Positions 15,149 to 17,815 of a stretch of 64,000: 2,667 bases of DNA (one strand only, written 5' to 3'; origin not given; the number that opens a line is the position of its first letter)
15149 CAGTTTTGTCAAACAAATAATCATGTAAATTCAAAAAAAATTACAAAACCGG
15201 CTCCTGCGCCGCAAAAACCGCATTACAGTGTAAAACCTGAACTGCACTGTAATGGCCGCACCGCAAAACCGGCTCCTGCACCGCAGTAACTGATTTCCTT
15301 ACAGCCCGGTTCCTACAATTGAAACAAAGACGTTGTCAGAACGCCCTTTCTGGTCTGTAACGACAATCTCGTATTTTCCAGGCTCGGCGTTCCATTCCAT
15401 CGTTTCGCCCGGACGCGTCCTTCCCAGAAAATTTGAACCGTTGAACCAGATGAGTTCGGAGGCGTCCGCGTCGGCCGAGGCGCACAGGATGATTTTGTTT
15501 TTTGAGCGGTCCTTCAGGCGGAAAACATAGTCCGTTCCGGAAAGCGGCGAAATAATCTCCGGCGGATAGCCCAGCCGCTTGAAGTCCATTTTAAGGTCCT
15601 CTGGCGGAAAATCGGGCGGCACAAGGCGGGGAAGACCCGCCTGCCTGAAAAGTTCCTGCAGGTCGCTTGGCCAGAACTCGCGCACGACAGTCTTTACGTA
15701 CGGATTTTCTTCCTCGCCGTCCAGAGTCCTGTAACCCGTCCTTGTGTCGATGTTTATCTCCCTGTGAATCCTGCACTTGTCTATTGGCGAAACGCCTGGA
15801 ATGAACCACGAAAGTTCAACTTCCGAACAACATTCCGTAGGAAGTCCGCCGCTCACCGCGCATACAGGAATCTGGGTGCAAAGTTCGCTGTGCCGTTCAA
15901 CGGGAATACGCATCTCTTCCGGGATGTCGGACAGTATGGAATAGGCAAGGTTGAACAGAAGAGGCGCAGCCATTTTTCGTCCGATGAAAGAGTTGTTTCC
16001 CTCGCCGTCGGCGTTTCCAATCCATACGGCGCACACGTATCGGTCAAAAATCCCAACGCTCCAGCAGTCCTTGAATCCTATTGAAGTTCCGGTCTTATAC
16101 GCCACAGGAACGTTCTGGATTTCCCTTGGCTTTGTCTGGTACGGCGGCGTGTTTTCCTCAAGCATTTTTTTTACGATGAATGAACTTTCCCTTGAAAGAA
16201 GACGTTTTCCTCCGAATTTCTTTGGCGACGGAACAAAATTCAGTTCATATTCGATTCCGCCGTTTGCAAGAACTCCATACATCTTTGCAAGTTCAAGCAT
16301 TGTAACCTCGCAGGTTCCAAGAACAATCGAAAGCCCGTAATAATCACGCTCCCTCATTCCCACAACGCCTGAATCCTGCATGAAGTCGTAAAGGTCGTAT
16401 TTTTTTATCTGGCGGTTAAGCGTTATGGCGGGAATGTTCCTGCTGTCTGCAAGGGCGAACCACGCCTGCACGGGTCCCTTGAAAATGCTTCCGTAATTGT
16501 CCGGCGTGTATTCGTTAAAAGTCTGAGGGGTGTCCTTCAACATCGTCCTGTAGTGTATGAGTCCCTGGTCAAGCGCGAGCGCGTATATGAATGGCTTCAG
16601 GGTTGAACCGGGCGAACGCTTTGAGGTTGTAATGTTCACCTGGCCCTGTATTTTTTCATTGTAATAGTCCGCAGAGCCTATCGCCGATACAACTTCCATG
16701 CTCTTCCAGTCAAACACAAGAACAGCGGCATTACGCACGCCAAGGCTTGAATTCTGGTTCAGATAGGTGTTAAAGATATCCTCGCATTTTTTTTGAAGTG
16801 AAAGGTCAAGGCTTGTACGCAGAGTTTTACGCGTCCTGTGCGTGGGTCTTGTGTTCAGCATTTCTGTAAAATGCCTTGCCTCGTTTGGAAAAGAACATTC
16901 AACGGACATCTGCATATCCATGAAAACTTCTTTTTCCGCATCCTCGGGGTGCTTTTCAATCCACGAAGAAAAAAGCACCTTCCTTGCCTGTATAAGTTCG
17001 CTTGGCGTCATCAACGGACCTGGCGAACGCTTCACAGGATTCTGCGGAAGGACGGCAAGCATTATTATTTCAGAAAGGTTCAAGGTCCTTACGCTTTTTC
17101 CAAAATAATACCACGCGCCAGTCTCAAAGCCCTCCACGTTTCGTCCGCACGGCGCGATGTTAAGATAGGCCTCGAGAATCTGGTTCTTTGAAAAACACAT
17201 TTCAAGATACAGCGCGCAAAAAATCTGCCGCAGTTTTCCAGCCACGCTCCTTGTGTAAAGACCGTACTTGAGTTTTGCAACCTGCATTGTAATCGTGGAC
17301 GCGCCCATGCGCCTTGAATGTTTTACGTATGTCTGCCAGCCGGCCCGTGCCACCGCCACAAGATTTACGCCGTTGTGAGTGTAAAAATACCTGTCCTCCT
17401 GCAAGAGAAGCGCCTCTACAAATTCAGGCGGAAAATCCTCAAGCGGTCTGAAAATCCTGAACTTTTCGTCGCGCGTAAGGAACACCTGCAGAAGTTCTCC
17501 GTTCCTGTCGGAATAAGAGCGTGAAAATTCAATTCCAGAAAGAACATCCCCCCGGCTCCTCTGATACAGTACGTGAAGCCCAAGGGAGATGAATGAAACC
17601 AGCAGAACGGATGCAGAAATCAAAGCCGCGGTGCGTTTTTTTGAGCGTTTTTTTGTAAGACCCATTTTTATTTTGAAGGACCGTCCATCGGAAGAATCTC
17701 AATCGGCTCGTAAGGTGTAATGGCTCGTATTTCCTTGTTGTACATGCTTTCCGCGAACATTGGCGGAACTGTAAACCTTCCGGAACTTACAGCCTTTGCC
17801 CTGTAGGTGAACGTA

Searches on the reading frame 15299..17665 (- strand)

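Call 17: search_protein_families(library=pfam, proteins=[window:15299-17665:-], max_evalue=0.00001)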
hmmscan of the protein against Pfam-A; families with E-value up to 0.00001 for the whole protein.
window:15299-17665:- (788 aa): 3 families
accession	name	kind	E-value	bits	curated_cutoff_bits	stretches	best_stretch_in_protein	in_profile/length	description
PF00912.28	Transgly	-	1.4e-47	161.9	27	1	57-227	3-169/178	Transglycosylase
PF00905.27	Transpeptidase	-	3.8e-19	69.5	22.1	1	314-532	2-246/299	Penicillin binding protein transpeptidase domain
PF06832.18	BiPBP_C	-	3.7e-10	40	26.8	1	700-779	10-88/90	Penicillin-Binding Protein C-terminus Family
